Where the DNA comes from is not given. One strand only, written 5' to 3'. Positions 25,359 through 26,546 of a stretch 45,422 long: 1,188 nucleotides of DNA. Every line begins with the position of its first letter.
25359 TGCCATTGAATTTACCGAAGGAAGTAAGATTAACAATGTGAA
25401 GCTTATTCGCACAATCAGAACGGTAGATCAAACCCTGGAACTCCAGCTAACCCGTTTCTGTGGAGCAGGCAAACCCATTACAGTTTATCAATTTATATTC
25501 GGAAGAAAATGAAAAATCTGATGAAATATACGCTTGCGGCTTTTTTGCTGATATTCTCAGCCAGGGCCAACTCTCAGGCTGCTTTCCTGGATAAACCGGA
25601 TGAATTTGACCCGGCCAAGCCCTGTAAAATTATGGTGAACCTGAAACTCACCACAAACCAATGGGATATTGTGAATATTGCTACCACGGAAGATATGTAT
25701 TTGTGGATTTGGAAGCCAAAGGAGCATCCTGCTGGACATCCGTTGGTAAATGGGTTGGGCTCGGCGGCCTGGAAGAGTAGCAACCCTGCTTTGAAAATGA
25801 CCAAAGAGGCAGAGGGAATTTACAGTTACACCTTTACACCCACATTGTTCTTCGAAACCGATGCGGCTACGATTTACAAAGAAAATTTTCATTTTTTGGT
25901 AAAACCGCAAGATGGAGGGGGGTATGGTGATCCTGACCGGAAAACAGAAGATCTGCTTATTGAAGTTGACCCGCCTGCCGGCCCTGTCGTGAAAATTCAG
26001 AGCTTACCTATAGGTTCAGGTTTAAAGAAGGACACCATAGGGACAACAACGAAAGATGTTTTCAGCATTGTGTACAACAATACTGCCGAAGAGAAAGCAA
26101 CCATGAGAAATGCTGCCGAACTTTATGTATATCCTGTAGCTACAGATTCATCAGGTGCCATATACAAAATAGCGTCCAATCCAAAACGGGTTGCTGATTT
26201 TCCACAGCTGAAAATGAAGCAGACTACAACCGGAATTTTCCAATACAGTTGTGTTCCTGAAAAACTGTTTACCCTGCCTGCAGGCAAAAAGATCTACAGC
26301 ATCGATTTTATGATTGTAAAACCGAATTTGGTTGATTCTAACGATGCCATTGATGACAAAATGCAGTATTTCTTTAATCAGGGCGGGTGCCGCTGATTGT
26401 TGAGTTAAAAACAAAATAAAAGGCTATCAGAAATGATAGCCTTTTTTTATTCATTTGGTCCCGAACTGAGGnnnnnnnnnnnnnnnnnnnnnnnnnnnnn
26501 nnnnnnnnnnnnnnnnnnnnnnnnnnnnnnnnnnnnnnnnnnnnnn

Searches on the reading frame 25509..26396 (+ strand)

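Call 9: search_protein_families(library=pfam, proteins=[window:25509-26396:+])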
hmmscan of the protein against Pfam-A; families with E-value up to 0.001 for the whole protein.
window:25509-26396:+ (295 aa): 1 family
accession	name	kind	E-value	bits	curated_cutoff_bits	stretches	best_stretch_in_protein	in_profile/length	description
PF16328.11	DUF4961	-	6.9e-08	32.4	27.1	1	179-270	191-275/283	Domain of unknown function (DUF4961)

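Call 11: search_protein_families(library=ncbifam, proteins=[window:25509-26396:+])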
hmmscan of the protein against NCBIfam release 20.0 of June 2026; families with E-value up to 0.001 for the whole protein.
window:25509-26396:+ (295 aa): 0 families
